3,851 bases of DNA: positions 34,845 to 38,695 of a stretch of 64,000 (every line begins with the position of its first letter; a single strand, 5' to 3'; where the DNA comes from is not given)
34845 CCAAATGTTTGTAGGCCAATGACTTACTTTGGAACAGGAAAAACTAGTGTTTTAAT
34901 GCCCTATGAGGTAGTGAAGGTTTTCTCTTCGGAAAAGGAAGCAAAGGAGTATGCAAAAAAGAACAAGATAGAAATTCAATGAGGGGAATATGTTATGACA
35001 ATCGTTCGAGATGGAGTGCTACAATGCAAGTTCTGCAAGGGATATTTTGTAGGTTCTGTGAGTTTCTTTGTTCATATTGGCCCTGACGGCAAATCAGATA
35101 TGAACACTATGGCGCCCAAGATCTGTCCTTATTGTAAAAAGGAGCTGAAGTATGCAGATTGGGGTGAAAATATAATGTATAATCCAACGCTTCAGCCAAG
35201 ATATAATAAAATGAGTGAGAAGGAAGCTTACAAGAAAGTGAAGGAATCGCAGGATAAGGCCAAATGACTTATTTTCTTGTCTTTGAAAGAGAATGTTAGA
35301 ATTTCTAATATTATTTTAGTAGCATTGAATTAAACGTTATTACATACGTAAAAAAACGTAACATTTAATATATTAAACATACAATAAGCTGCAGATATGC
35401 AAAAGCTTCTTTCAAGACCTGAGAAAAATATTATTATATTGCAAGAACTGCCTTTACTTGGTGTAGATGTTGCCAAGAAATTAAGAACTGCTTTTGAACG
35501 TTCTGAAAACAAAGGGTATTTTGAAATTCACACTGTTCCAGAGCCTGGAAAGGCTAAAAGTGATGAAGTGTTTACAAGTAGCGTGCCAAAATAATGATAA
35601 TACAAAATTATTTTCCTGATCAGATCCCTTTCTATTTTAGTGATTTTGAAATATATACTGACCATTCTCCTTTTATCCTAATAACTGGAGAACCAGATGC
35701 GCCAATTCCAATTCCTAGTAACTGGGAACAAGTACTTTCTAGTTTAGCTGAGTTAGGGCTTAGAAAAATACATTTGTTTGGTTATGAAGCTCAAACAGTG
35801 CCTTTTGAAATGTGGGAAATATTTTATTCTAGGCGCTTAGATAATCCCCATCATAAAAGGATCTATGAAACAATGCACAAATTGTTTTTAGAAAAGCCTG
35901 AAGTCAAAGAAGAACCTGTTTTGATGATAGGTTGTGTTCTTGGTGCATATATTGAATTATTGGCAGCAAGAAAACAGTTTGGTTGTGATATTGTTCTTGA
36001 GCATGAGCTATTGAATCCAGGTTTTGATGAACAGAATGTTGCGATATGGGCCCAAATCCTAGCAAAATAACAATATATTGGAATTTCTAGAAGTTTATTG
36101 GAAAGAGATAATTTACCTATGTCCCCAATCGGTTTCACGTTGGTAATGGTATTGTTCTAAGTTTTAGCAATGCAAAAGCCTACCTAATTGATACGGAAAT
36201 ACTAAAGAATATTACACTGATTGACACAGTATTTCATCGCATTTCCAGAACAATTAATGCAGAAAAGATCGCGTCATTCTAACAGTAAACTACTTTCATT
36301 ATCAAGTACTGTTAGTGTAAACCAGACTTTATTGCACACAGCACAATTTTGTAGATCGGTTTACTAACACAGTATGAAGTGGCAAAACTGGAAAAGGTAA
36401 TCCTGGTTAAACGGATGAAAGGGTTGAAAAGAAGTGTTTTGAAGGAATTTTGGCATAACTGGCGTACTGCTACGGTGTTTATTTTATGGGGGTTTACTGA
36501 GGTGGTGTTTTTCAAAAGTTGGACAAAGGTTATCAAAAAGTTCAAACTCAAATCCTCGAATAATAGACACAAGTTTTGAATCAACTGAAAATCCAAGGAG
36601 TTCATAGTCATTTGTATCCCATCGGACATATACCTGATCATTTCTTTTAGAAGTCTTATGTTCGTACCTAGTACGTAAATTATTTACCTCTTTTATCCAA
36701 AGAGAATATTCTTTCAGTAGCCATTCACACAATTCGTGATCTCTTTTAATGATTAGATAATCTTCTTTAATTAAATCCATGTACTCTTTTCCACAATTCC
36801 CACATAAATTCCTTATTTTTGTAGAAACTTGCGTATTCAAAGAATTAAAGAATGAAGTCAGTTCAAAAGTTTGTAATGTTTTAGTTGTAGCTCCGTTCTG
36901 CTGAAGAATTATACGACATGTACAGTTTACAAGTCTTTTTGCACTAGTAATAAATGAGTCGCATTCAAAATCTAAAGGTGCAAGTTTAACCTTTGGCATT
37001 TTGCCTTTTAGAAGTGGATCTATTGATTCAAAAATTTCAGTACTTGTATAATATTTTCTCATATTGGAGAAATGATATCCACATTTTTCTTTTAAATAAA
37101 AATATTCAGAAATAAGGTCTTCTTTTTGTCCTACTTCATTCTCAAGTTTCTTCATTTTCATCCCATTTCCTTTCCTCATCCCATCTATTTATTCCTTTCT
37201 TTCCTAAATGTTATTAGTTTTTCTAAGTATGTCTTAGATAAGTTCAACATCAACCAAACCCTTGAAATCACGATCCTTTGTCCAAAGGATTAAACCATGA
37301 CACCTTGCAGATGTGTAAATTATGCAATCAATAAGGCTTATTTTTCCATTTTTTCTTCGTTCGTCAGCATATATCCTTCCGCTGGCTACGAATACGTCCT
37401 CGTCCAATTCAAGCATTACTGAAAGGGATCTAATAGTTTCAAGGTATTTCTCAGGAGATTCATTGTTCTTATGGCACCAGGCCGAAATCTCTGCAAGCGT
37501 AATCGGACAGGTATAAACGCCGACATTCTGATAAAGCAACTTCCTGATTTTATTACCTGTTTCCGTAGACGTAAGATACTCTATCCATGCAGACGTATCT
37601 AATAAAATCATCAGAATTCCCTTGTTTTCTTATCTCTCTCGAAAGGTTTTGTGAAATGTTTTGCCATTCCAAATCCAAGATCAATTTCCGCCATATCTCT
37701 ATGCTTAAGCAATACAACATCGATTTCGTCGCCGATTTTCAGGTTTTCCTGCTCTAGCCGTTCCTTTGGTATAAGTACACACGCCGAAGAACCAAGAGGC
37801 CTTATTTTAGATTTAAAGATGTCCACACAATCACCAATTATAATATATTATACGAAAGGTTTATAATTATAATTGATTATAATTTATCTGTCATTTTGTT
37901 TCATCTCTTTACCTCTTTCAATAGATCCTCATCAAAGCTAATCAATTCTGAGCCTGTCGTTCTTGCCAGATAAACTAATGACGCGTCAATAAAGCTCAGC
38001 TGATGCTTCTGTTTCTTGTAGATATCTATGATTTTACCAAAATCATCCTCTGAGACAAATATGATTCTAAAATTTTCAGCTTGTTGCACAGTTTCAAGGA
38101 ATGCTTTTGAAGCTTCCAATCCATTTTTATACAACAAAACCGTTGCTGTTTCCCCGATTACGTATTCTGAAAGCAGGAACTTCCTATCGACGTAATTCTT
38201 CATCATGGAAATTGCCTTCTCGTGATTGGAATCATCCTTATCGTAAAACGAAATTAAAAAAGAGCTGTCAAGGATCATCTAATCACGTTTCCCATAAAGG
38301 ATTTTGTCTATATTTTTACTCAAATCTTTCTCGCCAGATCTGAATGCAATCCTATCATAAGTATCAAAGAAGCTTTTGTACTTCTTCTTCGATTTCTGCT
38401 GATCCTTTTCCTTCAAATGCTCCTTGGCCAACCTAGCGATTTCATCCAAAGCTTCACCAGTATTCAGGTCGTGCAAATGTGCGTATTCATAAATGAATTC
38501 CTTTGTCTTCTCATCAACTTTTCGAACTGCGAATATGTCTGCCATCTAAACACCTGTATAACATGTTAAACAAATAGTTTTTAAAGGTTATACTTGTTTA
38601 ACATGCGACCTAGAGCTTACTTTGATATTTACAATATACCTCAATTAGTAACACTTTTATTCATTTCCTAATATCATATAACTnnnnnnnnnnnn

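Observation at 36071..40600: Accessory island: inverted-repeat boundary, Cys-rich protein, two VapBC pairs, and a radical-SAM/SPASM enzyme with an unknown partner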

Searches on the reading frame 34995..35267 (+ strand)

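Call 3: search_protein_families(library=pfam, proteins=[window:34995-35267:+], max_evalue=0.1)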
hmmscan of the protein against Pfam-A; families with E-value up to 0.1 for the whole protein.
window:34995-35267:+ (90 aa): 6 families
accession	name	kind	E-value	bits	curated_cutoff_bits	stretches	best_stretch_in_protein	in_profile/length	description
PF13894.12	zf-C2H2_4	-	0.018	16.2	27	0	10-28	2-20/24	C2H2-type zinc finger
PF14369.11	Zn_ribbon_19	-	0.037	14.6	30.8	0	25-49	11-29/35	zinc-ribbon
PF02892.21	zf-BED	-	0.05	14.1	20.6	0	43-53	18-28/44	BED zinc finger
PF03966.22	Trm112p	-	0.053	13.9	22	0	44-53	10-19/40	Trm112p-like protein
PF24333.1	DUF7501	-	0.062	13.9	27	0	37-53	6-22/58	Family of unknown function (DUF7501)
PF08792.16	A2L_zn_ribbon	-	0.082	13.1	22.9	0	39-51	1-13/33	A2L zinc ribbon domain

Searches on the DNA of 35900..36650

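Call 74: search_rna_families(source=window, start=35900, end=36650, threshold=evalue, max_evalue=1)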
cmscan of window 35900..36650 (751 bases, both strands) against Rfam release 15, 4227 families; matches with E-value up to 1: 1.
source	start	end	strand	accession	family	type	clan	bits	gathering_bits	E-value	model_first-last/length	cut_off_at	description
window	36074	36133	-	RF03290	mir-9428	Gene; miRNA;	-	21.3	81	0.09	1-68/68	no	mir-9428 microRNA precursor family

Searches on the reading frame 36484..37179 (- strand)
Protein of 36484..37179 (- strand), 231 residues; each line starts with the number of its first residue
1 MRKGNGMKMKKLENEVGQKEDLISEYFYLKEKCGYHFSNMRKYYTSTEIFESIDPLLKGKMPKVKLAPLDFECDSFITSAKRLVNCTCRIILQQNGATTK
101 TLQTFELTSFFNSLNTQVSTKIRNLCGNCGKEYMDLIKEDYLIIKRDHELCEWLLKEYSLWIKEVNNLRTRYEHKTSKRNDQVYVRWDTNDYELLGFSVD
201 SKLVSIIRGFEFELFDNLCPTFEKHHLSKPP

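Call 3: search_protein_families(library=pfam, proteins=[window:36484-37179:-], max_evalue=0.1)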
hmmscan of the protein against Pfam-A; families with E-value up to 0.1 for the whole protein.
window:36484-37179:- (231 aa): 1 family
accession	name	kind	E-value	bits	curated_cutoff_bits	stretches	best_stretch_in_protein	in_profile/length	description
PF12887.12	SICA_alpha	-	0.0092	16.3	23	1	109-183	39-104/185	SICA extracellular alpha domain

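Call 4: search_protein_families(library=ncbifam, proteins=[window:36484-37179:-], max_evalue=0.1)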
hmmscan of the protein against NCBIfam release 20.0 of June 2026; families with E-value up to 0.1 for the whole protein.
window:36484-37179:- (231 aa): 0 families

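Call 49: search_protein_families(library=padloc, proteins=[window:36484-37179:-], max_evalue=0.01)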
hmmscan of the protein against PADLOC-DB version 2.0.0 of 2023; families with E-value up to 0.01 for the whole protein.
window:36484-37179:- (231 aa): 0 families

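Call 50: search_protein_families(library=phrogs, proteins=[window:36484-37179:-], max_evalue=0.01)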
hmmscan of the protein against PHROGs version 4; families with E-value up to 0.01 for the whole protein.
window:36484-37179:- (231 aa): 0 families

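Call 63: search_solved_structures(query=window:36484-37179:-, max_evalue=1)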
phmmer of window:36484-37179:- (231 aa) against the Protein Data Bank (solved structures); distinct sequences matched with E-value up to 1: 5.
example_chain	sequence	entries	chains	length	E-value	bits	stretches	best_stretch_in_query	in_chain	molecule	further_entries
8qhc_A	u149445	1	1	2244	0.12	15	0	101-145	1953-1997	Protein SidH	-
8qfs_A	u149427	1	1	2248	0.12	15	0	101-145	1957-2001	Protein SidH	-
4m6w_A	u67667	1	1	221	0.13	14.8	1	85-146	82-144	Fanconi anemia group M protein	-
9hjo_A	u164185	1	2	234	0.15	14.7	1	85-146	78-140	Fanconi anemia group M protein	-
4bxo_A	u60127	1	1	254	0.18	14.5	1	85-146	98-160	FANCONI ANEMIA GROUP M PROTEIN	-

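Call 64: search_dna_similar(query=window:36484-37179:-, collection=phages, mode=protein, max_evalue=0.01)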
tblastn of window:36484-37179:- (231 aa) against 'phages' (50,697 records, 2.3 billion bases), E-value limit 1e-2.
No match.

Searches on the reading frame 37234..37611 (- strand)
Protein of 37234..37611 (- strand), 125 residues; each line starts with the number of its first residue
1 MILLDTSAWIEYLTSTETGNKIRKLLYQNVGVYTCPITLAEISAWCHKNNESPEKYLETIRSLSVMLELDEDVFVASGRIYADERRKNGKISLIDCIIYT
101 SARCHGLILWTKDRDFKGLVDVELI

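Call 3: search_protein_families(library=pfam, proteins=[window:37234-37611:-], max_evalue=0.1)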
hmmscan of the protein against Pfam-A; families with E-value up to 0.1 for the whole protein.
window:37234-37611:- (125 aa): 3 families
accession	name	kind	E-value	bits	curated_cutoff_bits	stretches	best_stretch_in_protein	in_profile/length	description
PF01850.27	PIN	-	4.4e-15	56.8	23.6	1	2-117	1-115/120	PIN domain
PF18480.7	DUF5615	-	0.011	16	23.8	1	89-120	31-62/110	Domain of unknown function (DUF5615)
PF13470.12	PIN_3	-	0.036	15.3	27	1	2-64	2-68/115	PIN domain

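Call 4: search_protein_families(library=ncbifam, proteins=[window:37234-37611:-], max_evalue=0.1)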
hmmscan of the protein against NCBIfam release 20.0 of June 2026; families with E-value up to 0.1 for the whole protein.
window:37234-37611:- (125 aa): 6 families
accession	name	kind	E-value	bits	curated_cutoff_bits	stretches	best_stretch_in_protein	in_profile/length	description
NF047959.1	TA_toxin_VapC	equivalog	5.3e-15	55.6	80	1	2-121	1-121/125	type II toxin-antitoxin system VapC family toxin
NF047863.1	VapCLeptosp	equivalog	0.00033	21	140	1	3-117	2-119/130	type II toxin-antitoxin system tRNA(fMet)-specific endonuclease VapC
NF010285.0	PRK13725.1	subfamily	0.00037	20.4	143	1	4-117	6-121/132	tRNA(fMet)-specific endonuclease VapC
TIGR00028.1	Mtu_PIN_fam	subfamily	0.027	14.7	73.6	1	64-120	78-133/143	TA system VapC family ribonuclease toxin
TIGR00305.1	TIGR00305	equivalog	0.046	14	29.15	1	2-101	2-101/115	putative toxin-antitoxin system toxin component, PIN family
TIGR00991.1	3a0901s02IAP34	subfamily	0.07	12.2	421.55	1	15-83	187-253/313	GTP-binding protein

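Call 49: search_protein_families(library=padloc, proteins=[window:37234-37611:-], max_evalue=0.01)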
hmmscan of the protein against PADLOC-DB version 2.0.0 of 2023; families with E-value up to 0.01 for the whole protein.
window:37234-37611:- (125 aa): 0 families

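Call 50: search_protein_families(library=phrogs, proteins=[window:37234-37611:-], max_evalue=0.01)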
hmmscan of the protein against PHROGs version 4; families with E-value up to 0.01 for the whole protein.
window:37234-37611:- (125 aa): 2 families
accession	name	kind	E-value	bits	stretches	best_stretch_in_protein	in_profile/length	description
phrog_9972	-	unknown function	2.1e-15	58.2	1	1-125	1-121/124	-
phrog_13721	-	unknown function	5.7e-07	31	1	3-119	5-126/136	-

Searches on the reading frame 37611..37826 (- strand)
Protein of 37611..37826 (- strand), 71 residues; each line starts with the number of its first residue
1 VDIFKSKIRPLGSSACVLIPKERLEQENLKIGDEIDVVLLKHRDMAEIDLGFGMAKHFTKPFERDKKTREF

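Call 3: search_protein_families(library=pfam, proteins=[window:37611-37826:-], max_evalue=0.1)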
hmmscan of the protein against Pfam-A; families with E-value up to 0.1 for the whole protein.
window:37611-37826:- (71 aa): 3 families
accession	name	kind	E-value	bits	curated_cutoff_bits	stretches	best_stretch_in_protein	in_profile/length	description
PF04014.23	MazE_antitoxin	-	0.00019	21.7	24.7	1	10-39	3-32/48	Antidote-toxin recognition MazE, bacterial antitoxin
PF09853.14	DUF2080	-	0.002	18.3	21.5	1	3-22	17-36/50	Putative transposon-encoded protein (DUF2080)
PF13509.12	S1_2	-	0.03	14.9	21.8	1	16-38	26-47/61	S1 domain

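Call 4: search_protein_families(library=ncbifam, proteins=[window:37611-37826:-], max_evalue=0.1)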
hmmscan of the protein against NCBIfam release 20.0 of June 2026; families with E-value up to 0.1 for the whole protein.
window:37611-37826:- (71 aa): 1 family
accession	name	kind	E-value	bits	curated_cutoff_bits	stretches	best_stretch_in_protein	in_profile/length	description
TIGR02609.1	doc_partner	hypoth_equivalog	1.8e-06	28.2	55.9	1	7-38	2-33/74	putative addiction module antidote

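Call 49: search_protein_families(library=padloc, proteins=[window:37611-37826:-], max_evalue=0.01)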
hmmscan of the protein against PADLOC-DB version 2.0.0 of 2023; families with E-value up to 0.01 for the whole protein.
window:37611-37826:- (71 aa): 0 families

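Call 50: search_protein_families(library=phrogs, proteins=[window:37611-37826:-], max_evalue=0.01)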
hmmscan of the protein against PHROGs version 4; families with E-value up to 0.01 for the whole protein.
window:37611-37826:- (71 aa): 0 families

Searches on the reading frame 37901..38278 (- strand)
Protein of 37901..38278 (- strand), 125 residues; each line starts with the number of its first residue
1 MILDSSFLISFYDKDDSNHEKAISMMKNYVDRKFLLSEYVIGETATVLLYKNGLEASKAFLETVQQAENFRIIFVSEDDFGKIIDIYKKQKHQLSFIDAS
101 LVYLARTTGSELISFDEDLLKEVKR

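Call 3: search_protein_families(library=pfam, proteins=[window:37901-38278:-], max_evalue=0.1)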
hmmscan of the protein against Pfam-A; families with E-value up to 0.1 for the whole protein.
window:37901-38278:- (125 aa): 2 families
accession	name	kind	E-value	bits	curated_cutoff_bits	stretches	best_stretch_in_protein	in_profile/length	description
PF01850.27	PIN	-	9e-16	59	23.6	1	1-123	1-117/120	PIN domain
PF23100.1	DUF2096_N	-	0.052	14.4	26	0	49-123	15-89/96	DUF2096 N-terminal four-helical bundle domain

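Call 4: search_protein_families(library=ncbifam, proteins=[window:37901-38278:-], max_evalue=0.1)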
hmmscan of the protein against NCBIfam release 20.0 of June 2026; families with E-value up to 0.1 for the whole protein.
window:37901-38278:- (125 aa): 1 family
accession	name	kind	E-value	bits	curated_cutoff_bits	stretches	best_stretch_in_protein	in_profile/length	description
TIGR00028.1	Mtu_PIN_fam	subfamily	0.0094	16.2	73.6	1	85-119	94-129/143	TA system VapC family ribonuclease toxin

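Call 49: search_protein_families(library=padloc, proteins=[window:37901-38278:-], max_evalue=0.01)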
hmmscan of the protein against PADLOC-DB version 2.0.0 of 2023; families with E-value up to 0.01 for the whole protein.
window:37901-38278:- (125 aa): 0 families

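Call 50: search_protein_families(library=phrogs, proteins=[window:37901-38278:-], max_evalue=0.01)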
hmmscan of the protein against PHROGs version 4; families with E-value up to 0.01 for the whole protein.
window:37901-38278:- (125 aa): 2 families
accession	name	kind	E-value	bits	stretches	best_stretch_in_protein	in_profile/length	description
phrog_35851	-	unknown function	1.8e-07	32.6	1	2-119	4-124/140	-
phrog_17124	-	unknown function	0.008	17.3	1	2-121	4-119/131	-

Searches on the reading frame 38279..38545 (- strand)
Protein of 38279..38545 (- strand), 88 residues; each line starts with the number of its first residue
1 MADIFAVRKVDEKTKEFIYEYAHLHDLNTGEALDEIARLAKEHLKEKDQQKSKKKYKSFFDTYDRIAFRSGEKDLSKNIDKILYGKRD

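Call 3: search_protein_families(library=pfam, proteins=[window:38279-38545:-], max_evalue=0.1)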
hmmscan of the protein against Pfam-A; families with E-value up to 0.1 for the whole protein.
window:38279-38545:- (88 aa): 3 families
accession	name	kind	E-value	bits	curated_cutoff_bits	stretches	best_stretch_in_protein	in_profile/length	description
PF09190.17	DALR_2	-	0.017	16.1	22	1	25-62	8-45/57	DALR domain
PF10869.13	DUF2666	-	0.017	15.9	23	1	10-63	37-90/135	Domain of unknown function (DUF2666)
PF22509.2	CARDS-D2_trefoil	-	0.018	15.3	26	1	13-73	7-63/166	CARDS D2, beta trefoil domain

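Call 4: search_protein_families(library=ncbifam, proteins=[window:38279-38545:-], max_evalue=0.1)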
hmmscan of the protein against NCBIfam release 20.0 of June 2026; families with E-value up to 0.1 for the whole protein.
window:38279-38545:- (88 aa): 0 families

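Call 49: search_protein_families(library=padloc, proteins=[window:38279-38545:-], max_evalue=0.01)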
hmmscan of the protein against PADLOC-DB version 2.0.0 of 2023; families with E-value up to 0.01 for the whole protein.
window:38279-38545:- (88 aa): 0 families

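Call 50: search_protein_families(library=phrogs, proteins=[window:38279-38545:-], max_evalue=0.01)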
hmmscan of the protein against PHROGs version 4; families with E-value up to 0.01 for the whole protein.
window:38279-38545:- (88 aa): 0 families
